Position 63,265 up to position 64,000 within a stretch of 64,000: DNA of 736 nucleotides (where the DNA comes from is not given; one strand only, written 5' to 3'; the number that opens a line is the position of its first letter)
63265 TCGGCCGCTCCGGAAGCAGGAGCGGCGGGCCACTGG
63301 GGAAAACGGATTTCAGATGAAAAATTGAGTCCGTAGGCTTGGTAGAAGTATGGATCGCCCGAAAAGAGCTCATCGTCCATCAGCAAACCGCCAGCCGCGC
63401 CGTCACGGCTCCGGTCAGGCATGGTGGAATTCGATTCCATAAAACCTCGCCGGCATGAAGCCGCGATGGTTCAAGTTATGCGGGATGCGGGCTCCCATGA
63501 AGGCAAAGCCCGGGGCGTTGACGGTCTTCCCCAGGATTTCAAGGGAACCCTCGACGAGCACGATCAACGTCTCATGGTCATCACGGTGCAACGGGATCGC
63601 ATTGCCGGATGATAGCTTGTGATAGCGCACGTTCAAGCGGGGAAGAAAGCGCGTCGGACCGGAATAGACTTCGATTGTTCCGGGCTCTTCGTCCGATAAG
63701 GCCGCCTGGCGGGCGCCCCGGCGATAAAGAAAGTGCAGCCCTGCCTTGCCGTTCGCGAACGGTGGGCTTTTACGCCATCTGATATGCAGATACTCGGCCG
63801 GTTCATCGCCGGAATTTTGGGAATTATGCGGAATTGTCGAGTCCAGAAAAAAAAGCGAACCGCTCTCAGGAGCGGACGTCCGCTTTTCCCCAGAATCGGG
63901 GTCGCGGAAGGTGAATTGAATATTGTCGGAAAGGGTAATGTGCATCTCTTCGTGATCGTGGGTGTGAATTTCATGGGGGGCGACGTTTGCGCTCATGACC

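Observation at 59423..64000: Candidate undescribed RiPP system: stand-alone PqqD RRE + precursor, converging on radical SAM / glycosyltransferase / HPr-kinase-like kinase / cupin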

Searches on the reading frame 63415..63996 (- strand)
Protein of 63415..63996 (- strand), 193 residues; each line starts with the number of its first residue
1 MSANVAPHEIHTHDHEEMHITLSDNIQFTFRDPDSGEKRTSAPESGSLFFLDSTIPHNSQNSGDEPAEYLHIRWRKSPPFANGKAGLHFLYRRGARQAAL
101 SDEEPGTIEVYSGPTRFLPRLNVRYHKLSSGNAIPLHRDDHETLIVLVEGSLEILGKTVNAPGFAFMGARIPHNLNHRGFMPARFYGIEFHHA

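Call 3: search_protein_families(library=pfam, proteins=[window:63415-63996:-], max_evalue=0.1)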
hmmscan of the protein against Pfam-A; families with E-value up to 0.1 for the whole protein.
window:63415-63996:- (193 aa): 3 families
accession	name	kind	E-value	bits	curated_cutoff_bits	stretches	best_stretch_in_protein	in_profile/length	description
PF07883.17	Cupin_2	-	2.3e-07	30.8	27.2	1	9-72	12-69/70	Cupin domain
PF05118.21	Asp_Arg_Hydrox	-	0.00024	21.4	22.6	0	89-143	41-98/157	Aspartyl/Asparaginyl beta-hydroxylase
PF04962.18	KduI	-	0.091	12.5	23.9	0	121-156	28-63/262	KduI/IolB family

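Call 4: search_protein_families(library=ncbifam, proteins=[window:63415-63996:-], max_evalue=0.1)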
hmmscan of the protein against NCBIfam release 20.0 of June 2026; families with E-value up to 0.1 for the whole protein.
window:63415-63996:- (193 aa): 1 family
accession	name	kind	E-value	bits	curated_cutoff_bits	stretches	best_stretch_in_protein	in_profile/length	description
TIGR03404.1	bicupin_oxalic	subfamily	0.012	14.7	254.2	1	8-71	80-141/367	bicupin, oxalate decarboxylase family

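Call 50: find_homologous_proteins(query=window:63415-63996:-)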
Query window:63415-63996:- (193 aa): 6 proteins with E <= 0.001 among 69 candidates.
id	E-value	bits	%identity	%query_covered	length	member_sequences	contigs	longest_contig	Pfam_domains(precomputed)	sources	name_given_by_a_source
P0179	1.1e-126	438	99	100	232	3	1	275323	PF07883.18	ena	-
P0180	8.3e-89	314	70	100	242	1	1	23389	PF07883.18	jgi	jgi:mannose-6-phosphate isomerase-like protein (cupin superfamily)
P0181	2.8e-85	303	70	100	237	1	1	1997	PF07883.18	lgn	-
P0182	2.2e-80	287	66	100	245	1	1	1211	PF07883.18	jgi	jgi:mannose-6-phosphate isomerase-like protein (cupin superfamily)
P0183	4.5e-79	283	64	100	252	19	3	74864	PF07883.18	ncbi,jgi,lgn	jgi:uncharacterized RmlC-like cupin family protein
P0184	1.5e-78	281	64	100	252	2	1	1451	PF07883.18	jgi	jgi:mannose-6-phosphate isomerase-like protein (cupin superfamily)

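Call 59: predict_structure(alignment_id=A3)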
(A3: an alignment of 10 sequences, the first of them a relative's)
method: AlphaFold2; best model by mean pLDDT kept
length: 232 residues; sequences in the alignment: 10
mean_pLDDT: 75.5   pTM: 0.71
mean pLDDT of the five models: 75.5, 74.4, 66.8, 55.4, 54.3
residues with pLDDT >= 90: 23; 70-90: 154; 50-70: 15; < 50: 40
segments of 3 or more residues with pLDDT < 50: 118-156
pLDDT, mean of each block of 10 residues (from residue 1): 65 85 81 88 87 85 89 82 82 85 90 66 34 33 41 46 83 85 89 89 86 86 86 52
secondary structure, 60 per line:
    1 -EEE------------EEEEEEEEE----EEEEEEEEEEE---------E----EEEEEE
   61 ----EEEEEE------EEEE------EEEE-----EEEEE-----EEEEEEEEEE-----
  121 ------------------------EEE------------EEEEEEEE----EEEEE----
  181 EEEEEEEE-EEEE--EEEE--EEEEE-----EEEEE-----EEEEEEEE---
elements in order: E2-4 E17-25 E30-40 E55-60 E65-70 E77-80 E87-90 E96-100 E106-115 E145-147 E160-167 E172-176 E181-188 E190-193 E196-199 E202-206 E212-216 E222-229

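Call 62: fold_search(model_id=the predicted structure, library=pdb)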
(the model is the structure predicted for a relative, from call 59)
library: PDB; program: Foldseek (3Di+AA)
matches with E <= 10: 1932; with E <= 0.001: 471
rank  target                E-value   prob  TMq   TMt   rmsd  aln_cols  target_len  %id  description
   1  6l9i_A                1.5e-12  1.00  0.64  0.45  10.2       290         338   14  Crystal Structure of Lactobacillus farciminis Oxalate Decarboxylase Formate Complex (released 2021-01-20)
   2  6ufi                  1.2e-11  1.00  0.65  0.42  10.8       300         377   15  W96Y Oxalate Decarboxylase (Bacillus subtilis) (released 2020-09-30)
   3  3s0m                  2.2e-11  1.00  0.58  0.38  11.6       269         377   14  A Structural Element that Modulates Proton-Coupled Electron Transfer in Oxalate Decarboxylase (released 2012-04-25)
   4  4met_A                2.3e-11  1.00  0.57  0.37  13.6       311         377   13  Assigning the EPR Fine Structure Parameters of the Mn(II) Centers in Bacillus subtilis Oxalate Decarboxylase by Site-D (released 2014-03-05)
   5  2v09                  2.4e-11  1.00  0.65  0.42  10.5       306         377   15  SENS161-164DSSN mutant of Bacillus subtilis Oxalate Decarboxylase OxdC (released 2007-10-30)
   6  2vqa_A                3.0e-11  1.00  0.63  0.43  11.4       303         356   12  Protein-folding location can regulate Mn versus Cu- or Zn-binding. Crystal Structure of MncA. (released 2008-10-28)
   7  2uy9                  3.7e-11  1.00  0.63  0.41  11.6       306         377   14  E162A mutant of Bacillus subtilis Oxalate Decarboxylase OxdC (released 2007-08-21)
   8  1uw8                  3.9e-11  1.00  0.65  0.42  11.2       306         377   14  CRYSTAL STRUCTURE OF OXALATE DECARBOXYLASE (released 2004-02-19)
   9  5zbf                  4.6e-11  1.00  0.67  0.73   4.6       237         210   15  Crystal structure of 4-hydroxyphenylpyruvic acid bound AerE from Microcystis aeruginosa (released 2019-02-13)
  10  2uyb                  4.9e-11  1.00  0.64  0.42  11.3       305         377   14  S161A mutant of Bacillus subtilis Oxalate Decarboxylase OxdC (released 2007-08-21)
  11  6tzp                  5.4e-11  1.00  0.65  0.42  11.2       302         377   14  W96F Oxalate Decarboxylase (B. subtilis) (released 2021-02-17)
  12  1gqg_A                5.7e-11  1.00  0.66  0.48   9.8       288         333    9  Quercetin 2,3-dioxygenase in complex with the inhibitor diethyldithiocarbamate (released 2002-06-21)
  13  2uya                  6.0e-11  1.00  0.65  0.42  10.9       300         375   15  DEL162-163 mutant of Bacillus subtilis Oxalate Decarboxylase OxdC (released 2007-08-21)
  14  2vqa_C                6.3e-11  1.00  0.63  0.43  11.4       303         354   11  Protein-folding location can regulate Mn versus Cu- or Zn-binding. Crystal Structure of MncA. (released 2008-10-28)
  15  5vg3_B                9.2e-11  1.00  0.56  0.36  14.5       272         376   14  Structure of Oxalate Decarboxylase from Bacillus subtilis at pH 4.6 (released 2017-10-18)
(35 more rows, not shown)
